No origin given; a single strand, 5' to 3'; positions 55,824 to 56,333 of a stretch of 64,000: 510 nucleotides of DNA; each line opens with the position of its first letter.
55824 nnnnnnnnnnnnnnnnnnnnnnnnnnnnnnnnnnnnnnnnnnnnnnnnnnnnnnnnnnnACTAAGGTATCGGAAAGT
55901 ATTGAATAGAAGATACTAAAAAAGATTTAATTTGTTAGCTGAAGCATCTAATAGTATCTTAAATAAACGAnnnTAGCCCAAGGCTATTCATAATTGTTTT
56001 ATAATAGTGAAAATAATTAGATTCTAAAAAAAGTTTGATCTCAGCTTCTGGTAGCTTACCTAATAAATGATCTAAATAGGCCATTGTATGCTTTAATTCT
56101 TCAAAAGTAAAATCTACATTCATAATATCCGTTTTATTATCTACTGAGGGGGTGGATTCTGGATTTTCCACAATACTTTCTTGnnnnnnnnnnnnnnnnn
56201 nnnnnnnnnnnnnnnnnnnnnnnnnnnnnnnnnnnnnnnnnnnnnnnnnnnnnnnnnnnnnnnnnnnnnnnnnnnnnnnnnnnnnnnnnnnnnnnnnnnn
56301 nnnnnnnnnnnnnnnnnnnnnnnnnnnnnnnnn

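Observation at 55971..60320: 1449-aa hyper-acidic, signal-less protein assembled from three unrelated near-identical tandem arrays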

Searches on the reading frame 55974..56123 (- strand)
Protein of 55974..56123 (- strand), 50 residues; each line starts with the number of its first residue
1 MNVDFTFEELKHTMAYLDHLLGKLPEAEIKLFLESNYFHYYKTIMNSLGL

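Call 27: search_protein_representatives(alignment_id=A2)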
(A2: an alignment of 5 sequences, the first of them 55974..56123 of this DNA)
Query: 5 sequences, 65 profile positions. Proteins with E-value up to 0.001 (for the whole library): 2559; up to 1e-10: 440; up to 1e-30: 0. The best 150 are listed.
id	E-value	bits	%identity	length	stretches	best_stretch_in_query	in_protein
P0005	5.5e-29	115.9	-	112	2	9-63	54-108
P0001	1.2e-28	114.8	-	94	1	1-65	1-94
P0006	1.7e-26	107.9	-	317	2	16-65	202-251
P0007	1.0e-25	105.4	-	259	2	10-62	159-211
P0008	2.0e-24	101.2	-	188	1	1-65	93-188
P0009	5.6e-23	96.6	-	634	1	4-65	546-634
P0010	1.8e-22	95.0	-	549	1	1-65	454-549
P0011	2.7e-22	94.4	-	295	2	9-61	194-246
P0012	9.1e-22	92.7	-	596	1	1-65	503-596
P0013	4.6e-21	90.5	-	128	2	20-61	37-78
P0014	5.1e-21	90.3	-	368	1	8-65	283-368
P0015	1.3e-20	89.0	-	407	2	4-61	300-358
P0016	3.6e-20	87.6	-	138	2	13-59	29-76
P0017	4.0e-19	84.3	-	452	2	16-62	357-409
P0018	3.3e-18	81.3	-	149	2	16-63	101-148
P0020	5.9e-18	80.5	-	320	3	24-61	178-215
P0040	1.0e-15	73.4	-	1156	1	8-65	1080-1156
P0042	1.3e-15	73.1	-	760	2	21-65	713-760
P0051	6.6e-15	70.8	-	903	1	10-65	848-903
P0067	3.3e-14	68.5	-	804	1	7-64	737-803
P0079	9.9e-14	67.0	-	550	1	6-64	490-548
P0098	2.9e-13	65.5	-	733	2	15-62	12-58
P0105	4.2e-13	65.0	-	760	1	13-65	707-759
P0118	8.3e-13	64.0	-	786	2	5-61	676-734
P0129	9.8e-13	63.8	-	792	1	7-65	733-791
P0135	1.1e-12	63.6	-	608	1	21-65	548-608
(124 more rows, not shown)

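Call 29: search_protein_families(library=ncbifam, proteins=[P0079, P0105, P0129, P0009, P0040, P0042, P0118, P0017, P0098, P0006], max_evalue=0.01)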
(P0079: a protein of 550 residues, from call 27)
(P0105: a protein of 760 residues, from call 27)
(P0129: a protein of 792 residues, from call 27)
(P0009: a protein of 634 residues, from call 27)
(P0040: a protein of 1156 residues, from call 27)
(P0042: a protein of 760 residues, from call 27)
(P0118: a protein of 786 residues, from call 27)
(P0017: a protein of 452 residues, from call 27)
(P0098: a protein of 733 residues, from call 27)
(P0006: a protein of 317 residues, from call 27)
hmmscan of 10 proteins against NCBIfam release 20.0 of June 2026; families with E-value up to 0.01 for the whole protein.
P0079 (550 aa): 0 families

P0105 (760 aa): 0 families

P0129 (792 aa): 0 families

P0009 (634 aa): 0 families

P0040 (1156 aa): 0 families

P0042 (760 aa): 6 families
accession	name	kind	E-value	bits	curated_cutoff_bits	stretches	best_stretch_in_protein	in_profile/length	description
TIGR02168.1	SMC_prok_B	equivalog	2.3e-09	35.6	567.35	2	495-708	250-465/1181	chromosome segregation protein SMC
NF045780.1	TrlF_fam_ATP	equivalog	4.1e-06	25.8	350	2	180-376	517-717/944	TrlF family AAA-like ATPase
TIGR02169.1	SMC_prok_A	equivalog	3.7e-05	21.6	729.4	1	498-707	671-884/1165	chromosome segregation protein SMC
TIGR04523.1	Mplasa_alph_rch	subfamily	0.00033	18.7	270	1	495-706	370-575/745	helix-rich protein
NF041034.1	Rad50_Sulf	equivalog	0.0012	16.8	1000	1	195-385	438-619/872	DNA double-strand break repair ATPase Rad50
NF045487.1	ASRP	equivalog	0.0038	15.9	300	2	624-744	370-482/593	archaea-specific SMC-related protein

P0118 (786 aa): 6 families
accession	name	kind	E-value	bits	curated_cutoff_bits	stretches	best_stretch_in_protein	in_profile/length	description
NF053655.1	CedD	equivalog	1.6e-10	40.3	600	1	48-108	201-263/527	DNA-translocating ATPase CedD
TIGR03743.1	SXT_TraD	subfamily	1.4e-08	33.7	366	1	51-102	160-211/636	conjugative transfer system coupling protein TraD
TIGR03754.1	conj_TOL_TraD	equivalog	1.8e-05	23.5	647.55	1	35-103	150-217/643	type IV conjugative transfer system coupling protein TraD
NF040937.1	HerA_Thermprot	equivalog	1.8e-05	23.4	800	1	48-102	122-176/487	DNA double-strand break repair helicase HerA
NF033849.1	ser_rich_anae_1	subfamily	3.3e-05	21.4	650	1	60-110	754-810/1163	serine-rich protein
TIGR02746.1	TraC-F-type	equivalog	0.0018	16.3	567.05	0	70-101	434-465/800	type IV secretion system protein TraC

P0017 (452 aa): 1 family
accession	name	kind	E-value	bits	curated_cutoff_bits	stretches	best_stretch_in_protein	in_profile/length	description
NF047368.1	collar_FlbB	equivalog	0.0066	16.3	110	1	273-360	37-122/193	periplasmic-type flagellar collar protein FlbB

P0098 (733 aa): 4 families
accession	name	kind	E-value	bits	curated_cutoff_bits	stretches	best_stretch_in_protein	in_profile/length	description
NF033679.1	DNRLRE_dom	domain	9e-24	84.4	34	1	580-730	1-163/164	DNRLRE domain-containing protein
NF033765.2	gliding_CglD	equivalog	2.5e-11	42.1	400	2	277-362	141-240/1124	adventurous gliding motility lipoprotein CglD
NF047639.1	throspo3_MtsD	equivalog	2e-07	29.5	800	1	236-377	391-536/651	cell-cell cohesion protein MtsD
NF045674.1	CystProtLapG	equivalog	0.0057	15.9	320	0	431-496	58-121/221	cysteine protease LapG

P0006 (317 aa): 0 families

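Call 30: search_protein_families(library=pfam, proteins=[P0079, P0105, P0129, P0009, P0040, P0042, P0118, P0017, P0098, P0006], max_evalue=0.01)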
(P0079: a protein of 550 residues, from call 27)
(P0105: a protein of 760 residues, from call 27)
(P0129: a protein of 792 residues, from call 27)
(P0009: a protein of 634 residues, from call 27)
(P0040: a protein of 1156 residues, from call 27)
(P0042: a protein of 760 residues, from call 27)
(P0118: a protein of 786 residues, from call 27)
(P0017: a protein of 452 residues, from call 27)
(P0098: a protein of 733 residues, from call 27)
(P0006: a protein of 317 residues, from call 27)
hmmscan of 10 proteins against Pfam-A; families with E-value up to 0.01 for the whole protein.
P0079 (550 aa): 0 families

P0105 (760 aa): 0 families

P0129 (792 aa): 0 families

P0009 (634 aa): 0 families

P0040 (1156 aa): 0 families

P0042 (760 aa): 0 families

P0118 (786 aa): 8 families
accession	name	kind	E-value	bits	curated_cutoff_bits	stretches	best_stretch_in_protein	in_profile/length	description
PF01935.23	DUF87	-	6.3e-11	43.2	23.2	1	47-104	2-62/220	Helicase HerA, central domain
PF04851.21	ResIII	-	4.4e-06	27.2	22.5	1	64-207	21-137/164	Type III restriction enzyme, res subunit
PF05872.18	HerA_C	-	2.1e-05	23.8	22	1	59-111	14-66/502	Helicase HerA-like C-terminal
PF10412.15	TrwB_AAD_bind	-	0.00039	19.9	20.5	1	66-107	15-56/387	Type IV secretion-system coupling protein DNA-binding domain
PF00270.35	DEAD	-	0.0006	20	26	1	67-104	15-55/167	DEAD/DEAH box helicase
PF20720.3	nSTAND3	-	0.00085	19.5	27.2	1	67-114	18-65/155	Novel STAND NTPase 3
PF01580.24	FtsK_SpoIIIE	-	0.0032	17.4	24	1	60-84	33-57/221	FtsK/SpoIIIE family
PF06414.18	Zeta_toxin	-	0.0044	16.9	22.3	1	69-103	19-52/199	Zeta toxin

P0017 (452 aa): 0 families

P0098 (733 aa): 2 families
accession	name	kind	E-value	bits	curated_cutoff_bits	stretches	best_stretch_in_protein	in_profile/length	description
PF24517.2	CBM96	-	6.1e-27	94.9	26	1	575-731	4-163/164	Carbohydrate-binding module family 96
PF18884.5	TSP3_bac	-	6.2e-15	55.2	25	2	191-212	1-21/22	Bacterial TSP3 repeat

P0006 (317 aa): 3 families
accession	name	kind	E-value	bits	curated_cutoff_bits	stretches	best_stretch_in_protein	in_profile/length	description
PF25306.1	DUF7880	-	2.7e-05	24.8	27.5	0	173-231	67-122/127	Domain of unknown function (DUF7880)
PF07742.17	BTG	-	0.0026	17.9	23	0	272-300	1-32/117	BTG family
PF15508.11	NAAA-beta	-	0.007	17.2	27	0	271-295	24-48/63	beta subunit of N-acylethanolamine-hydrolyzing acid amidase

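Call 40: list_cluster_members(proteins=[P0105, P0129, P0079, P0009, P0040, P0051, P0067, P0042, P0007, P0020])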
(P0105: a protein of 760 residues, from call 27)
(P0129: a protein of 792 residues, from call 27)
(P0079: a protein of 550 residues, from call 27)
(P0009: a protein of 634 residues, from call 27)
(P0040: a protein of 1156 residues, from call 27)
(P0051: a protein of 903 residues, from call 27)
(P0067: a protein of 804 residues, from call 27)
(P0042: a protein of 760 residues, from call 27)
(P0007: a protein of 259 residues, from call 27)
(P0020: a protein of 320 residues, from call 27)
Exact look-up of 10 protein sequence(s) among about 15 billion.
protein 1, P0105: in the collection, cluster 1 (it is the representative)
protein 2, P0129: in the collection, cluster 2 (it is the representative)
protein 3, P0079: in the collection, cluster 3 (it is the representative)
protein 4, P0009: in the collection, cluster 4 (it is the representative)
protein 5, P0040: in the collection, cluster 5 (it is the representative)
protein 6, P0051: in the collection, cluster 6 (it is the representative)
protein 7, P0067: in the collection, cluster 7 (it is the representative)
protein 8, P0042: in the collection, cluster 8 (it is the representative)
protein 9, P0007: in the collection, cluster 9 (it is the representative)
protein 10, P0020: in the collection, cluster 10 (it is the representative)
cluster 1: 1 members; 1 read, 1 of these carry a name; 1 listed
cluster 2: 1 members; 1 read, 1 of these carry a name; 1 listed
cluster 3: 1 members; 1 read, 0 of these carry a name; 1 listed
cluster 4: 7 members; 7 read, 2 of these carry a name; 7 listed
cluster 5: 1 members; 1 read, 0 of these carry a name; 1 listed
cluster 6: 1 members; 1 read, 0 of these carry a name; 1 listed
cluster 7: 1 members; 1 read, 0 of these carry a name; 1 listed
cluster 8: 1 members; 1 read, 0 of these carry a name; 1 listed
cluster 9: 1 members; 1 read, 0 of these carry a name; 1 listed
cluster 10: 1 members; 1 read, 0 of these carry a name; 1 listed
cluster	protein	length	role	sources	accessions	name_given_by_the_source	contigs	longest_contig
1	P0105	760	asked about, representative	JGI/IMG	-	hypothetical protein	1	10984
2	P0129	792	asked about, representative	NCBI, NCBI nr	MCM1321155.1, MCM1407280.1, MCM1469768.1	MAG: hypothetical protein NC041_04810 [Bacteroides sp.] | hypothetical protein [Prevotella sp.]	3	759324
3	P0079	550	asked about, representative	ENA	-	-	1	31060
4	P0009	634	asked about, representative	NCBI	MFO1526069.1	MAG: hypothetical protein U1F16_08855 [Turneriella sp.]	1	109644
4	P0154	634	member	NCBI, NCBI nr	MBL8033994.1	MAG: hypothetical protein JNJ69_09850 [Leptospiraceae bacterium] | hypothetical protein [Leptospiraceae bacterium]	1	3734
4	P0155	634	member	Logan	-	-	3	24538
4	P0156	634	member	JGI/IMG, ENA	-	-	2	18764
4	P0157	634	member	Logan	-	-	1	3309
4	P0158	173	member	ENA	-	-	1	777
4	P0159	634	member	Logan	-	-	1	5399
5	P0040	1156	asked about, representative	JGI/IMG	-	-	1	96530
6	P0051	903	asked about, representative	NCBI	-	-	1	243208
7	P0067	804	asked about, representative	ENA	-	-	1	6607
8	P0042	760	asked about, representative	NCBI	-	-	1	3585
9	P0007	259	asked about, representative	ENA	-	-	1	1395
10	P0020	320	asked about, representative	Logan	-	-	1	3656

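Call 45: find_encoding_contigs(protein=P0129, flank=8000, max_places=2)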
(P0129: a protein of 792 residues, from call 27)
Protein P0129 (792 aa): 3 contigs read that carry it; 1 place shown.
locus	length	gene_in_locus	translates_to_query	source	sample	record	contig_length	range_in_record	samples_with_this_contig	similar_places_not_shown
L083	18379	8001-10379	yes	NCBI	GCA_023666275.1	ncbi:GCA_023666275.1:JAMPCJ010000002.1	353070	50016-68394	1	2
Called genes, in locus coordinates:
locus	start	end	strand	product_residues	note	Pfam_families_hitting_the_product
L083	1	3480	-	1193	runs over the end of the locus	PF17757:UvrB_inter, PF02559:CarD_TRCF_RID, PF00270:DEAD, PF04851:ResIII, PF00271:Helicase_C, PF03461:TRCF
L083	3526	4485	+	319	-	-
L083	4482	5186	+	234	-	-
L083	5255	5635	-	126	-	PF13240:Zn_Ribbon_1 (weak), PF12773:DZR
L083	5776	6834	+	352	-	PF00953:Glycos_transf_4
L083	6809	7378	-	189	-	PF01300:Sua5_yciO_yrdC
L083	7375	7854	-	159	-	PF04977:DivIC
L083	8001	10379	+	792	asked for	PF27359:TP_0179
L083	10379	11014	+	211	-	-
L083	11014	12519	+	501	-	PF01973:MptE-like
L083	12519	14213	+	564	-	PF01973:MptE-like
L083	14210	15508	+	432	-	PF00990:GGDEF (faint)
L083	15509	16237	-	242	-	PF24575:TPR_Slam (faint), PF00515:TPR_1 (faint), PF07719:TPR_2 (faint), PF13174:TPR_6 (faint), PF13424:TPR_12 (faint), PF13428:TPR_14 (faint), PF14559:TPR_19 (faint), PF13432:TPR_16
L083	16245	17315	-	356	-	PF14681:UPRTase, PF00156:Pribosyltran (weak)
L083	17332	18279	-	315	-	PF20740:TP0453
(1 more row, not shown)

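Call 46: find_encoding_contigs(protein=P0009, flank=8000, max_places=2)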
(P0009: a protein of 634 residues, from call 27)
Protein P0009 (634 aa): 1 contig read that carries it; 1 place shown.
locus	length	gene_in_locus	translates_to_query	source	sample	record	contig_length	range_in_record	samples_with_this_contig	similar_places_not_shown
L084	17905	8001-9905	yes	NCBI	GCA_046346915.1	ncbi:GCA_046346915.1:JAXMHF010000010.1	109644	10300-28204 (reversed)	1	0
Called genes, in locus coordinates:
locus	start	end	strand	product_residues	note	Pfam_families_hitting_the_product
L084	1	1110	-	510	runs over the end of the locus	-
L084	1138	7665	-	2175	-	-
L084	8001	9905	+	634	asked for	PF27359:TP_0179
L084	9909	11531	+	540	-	-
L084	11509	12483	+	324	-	PF00763:THF_DHG_CYH, PF02882:THF_DHG_CYH_C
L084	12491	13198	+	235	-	PF00246:Peptidase_M14, PF10994:DUF2817 (weak), PF24827:AstE_AspA_cat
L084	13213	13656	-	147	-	PF10107:Endonuc_Holl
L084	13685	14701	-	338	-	PF01551:Peptidase_M23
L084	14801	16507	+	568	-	PF01343:Peptidase_S49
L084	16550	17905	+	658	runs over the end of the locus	-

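Call 47: find_encoding_contigs(protein=P0040, flank=8000, max_places=1)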
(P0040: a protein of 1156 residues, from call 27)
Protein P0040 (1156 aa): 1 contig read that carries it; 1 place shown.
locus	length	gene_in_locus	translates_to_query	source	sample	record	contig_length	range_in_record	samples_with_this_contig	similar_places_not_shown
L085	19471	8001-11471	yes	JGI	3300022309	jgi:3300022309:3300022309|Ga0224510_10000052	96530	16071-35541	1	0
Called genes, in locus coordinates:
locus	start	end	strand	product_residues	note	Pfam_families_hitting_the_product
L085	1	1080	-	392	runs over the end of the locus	-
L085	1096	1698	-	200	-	PF00034:Cytochrom_C (faint), PF13442:Cytochrome_CBB3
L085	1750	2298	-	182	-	PF11821:ActD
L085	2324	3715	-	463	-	PF03916:NrfD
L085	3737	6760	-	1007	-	PF12838:Fer4_7 (weak), PF13187:Fer4_9 (faint), PF13247:Fer4_11 (weak)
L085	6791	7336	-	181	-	PF02085:Cytochrom_CIII (faint), PF14537:Cytochrom_c3_2 (faint), PF14522:Cytochrome_C7 (weak)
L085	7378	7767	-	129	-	PF13442:Cytochrome_CBB3, PF00034:Cytochrom_C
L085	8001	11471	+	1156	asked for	PF27359:TP_0179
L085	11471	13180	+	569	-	-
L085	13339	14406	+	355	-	-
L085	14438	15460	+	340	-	PF02154:FliM, PF01052:FliMN_C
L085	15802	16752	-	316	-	PF01207:Dus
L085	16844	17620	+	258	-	PF00515:TPR_1 (faint), PF07719:TPR_2 (faint), PF13174:TPR_6 (faint), PF13424:TPR_12 (faint), PF13428:TPR_14 (faint), PF13431:TPR_17 (faint), PF14559:TPR_19 (faint), PF13432:TPR_16 (faint)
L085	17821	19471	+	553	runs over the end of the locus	-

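Call 48: find_encoding_contigs(protein=P0079, flank=8000, max_places=1)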
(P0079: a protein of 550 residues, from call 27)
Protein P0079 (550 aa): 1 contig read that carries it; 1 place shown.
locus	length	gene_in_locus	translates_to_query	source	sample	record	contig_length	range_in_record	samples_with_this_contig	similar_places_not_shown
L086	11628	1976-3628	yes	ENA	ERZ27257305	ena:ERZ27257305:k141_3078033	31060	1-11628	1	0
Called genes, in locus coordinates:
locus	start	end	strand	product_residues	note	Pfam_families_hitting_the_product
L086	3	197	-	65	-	?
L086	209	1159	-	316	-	PF00813:FliP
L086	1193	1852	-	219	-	PF04347:FliO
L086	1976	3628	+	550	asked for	PF27359:TP_0179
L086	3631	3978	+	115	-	-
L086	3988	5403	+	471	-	PF01973:MptE-like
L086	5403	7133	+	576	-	PF01973:MptE-like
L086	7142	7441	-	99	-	-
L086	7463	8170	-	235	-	-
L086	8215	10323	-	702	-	PF00270:DEAD (faint), PF13307:Helicase_C_2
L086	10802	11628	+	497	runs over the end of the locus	PF01336:tRNA_anti-codon, PF00152:tRNA-synt_2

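Call 49: find_encoding_contigs(protein=P0135, flank=8000, max_places=1)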
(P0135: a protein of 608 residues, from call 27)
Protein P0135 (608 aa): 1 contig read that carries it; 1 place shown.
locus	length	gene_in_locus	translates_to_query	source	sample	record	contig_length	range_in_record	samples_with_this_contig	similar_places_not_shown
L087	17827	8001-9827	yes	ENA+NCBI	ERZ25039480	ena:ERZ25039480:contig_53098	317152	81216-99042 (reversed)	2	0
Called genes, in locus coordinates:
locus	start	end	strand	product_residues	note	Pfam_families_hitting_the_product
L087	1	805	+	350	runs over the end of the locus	PF08309:LVIVD (faint)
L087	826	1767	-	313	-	PF04166:PdxA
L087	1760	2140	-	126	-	PF04519:Bactofilin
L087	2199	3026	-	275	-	-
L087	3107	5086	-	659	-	PF14804:Jag_N, PF20250:FapA_N, PF03961:FapA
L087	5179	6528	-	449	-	PF00309:Sigma54_AID, PF04963:Sigma54_CBD, PF04552:Sigma54_DBD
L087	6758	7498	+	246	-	PF01145:Band_7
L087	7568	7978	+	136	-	PF02561:FliS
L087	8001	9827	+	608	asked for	PF27359:TP_0179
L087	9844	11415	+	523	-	PF01590:GAF (faint), PF13492:GAF_3 (weak), PF13185:GAF_2 (faint)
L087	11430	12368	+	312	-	PF03775:MinC_C (weak), PF03961:FapA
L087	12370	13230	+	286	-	PF00701:DHDPS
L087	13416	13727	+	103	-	-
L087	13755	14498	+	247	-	PF01656:CbiA, PF09140:MipZ (faint), PF10609:ParA, PF13614:AAA_31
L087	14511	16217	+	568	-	-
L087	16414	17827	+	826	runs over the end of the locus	PF13439:Glyco_transf_4, PF00534:Glycos_transf_1, PF13692:Glyco_trans_1_4, PF20706:GT4-conflict (weak)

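Call 60: predict_structure(alignment_id=A4)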
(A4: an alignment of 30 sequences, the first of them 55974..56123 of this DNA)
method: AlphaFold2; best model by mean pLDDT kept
length: 50 residues; sequences in the alignment: 30
mean_pLDDT: 92.4   pTM: 0.66
mean pLDDT of the five models: 92.4, 92.0, 92.0, 91.7, 90.1
residues with pLDDT >= 90: 45; 70-90: 2; 50-70: 3; < 50: 0
segments of 3 or more residues with pLDDT < 50: none
pLDDT, mean of each block of 10 residues (from residue 1): 81 96 96 95 95
secondary structure, 60 per line:
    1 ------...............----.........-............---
elements in order: H7-21 H26-34 H36-47

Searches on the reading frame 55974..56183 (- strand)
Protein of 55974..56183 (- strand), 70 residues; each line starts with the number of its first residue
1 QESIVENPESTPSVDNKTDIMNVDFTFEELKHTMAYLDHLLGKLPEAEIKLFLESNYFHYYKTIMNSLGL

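Call 19: find_homologous_proteins(query=A1, max_evalue=0.01)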
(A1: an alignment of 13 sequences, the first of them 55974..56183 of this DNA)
Query A1 (13 sequences) (70 aa, profile of the alignment): 4 proteins with E <= 0.01 among 189 candidates.
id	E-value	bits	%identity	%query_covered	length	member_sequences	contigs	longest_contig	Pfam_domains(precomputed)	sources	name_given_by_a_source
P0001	3.6e-22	96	53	61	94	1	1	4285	PF27359.1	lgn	-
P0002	6.5e-22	95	53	61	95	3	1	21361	PF27359.1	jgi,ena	jgi:hypothetical protein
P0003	1.4e-7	49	46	66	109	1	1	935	PF27359.1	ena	-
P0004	1.1e-6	46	34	59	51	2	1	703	PF27359.1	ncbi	-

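Call 20: search_protein_families(library=pfam, proteins=[P0001, P0002, P0003, P0004], max_evalue=1)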
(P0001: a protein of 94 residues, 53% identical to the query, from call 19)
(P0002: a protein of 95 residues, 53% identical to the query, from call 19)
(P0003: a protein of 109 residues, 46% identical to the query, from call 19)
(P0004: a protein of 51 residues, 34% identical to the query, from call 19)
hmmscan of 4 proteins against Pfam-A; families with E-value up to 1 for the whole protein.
P0001 (94 aa): 0 families

P0002 (95 aa): 0 families

P0003 (109 aa): 2 families
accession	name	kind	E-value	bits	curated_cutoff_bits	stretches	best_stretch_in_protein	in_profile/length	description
PF18908.5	DUF5663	-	0.008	17.2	23.7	0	32-59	32-59/84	Protein of unknown function (DUF5663)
PF17114.10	Nod1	-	0.056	14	28.2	0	22-46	87-112/145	Gef2-related medial cortical node protein Nod1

P0004 (51 aa): 0 families

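Call 35: find_encoding_contigs(protein=P0002, flank=10000, max_places=3)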
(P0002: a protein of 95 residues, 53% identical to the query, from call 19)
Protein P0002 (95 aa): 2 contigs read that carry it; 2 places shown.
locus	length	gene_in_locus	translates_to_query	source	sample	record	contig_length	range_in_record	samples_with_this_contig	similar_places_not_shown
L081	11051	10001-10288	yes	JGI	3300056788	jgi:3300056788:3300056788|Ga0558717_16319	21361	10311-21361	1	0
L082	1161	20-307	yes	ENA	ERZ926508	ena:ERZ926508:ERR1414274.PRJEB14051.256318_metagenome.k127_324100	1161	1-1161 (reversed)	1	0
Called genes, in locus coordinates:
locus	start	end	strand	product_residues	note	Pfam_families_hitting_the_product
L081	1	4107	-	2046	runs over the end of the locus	-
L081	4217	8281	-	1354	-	PF09479:Flg_new (weak), PF06739:SBBP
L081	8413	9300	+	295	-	PF27359:TP_0179 (weak)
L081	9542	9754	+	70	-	-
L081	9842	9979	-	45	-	-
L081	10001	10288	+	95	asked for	PF27359:TP_0179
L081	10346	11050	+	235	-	?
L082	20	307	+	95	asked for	PF27359:TP_0179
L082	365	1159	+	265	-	?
